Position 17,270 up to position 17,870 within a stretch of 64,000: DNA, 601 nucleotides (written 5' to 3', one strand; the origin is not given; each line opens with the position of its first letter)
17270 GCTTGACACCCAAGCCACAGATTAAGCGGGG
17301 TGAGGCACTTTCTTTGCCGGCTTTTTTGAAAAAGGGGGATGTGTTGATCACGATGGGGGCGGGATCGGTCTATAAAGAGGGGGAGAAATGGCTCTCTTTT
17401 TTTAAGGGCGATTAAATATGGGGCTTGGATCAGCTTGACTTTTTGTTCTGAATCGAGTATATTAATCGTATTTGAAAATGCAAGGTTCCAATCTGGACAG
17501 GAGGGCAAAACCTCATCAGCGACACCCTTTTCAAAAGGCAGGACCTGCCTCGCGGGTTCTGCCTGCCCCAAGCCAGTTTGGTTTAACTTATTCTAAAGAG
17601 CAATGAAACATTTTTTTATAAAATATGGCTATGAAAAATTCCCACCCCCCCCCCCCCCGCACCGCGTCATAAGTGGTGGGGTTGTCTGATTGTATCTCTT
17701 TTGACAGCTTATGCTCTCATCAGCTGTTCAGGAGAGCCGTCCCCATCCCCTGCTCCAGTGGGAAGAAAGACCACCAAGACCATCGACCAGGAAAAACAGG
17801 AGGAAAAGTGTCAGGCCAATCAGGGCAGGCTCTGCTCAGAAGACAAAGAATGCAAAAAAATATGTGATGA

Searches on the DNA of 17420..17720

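Call 78: search_rna_families(source=window, start=17420, end=17720, threshold=evalue, max_evalue=1)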
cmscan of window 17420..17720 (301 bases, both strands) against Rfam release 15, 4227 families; matches with E-value up to 1: 2.
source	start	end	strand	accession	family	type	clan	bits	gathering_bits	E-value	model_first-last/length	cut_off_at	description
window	17488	17557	-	RF01307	sR55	Gene; snRNA; snoRNA; CD-box;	-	21.6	35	0.0035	1-65/65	no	Small nucleolar RNA sR55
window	17609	17641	+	RF00623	P1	Gene;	-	14.6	100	0.95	49-81/180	no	Pseudomonas sRNA P1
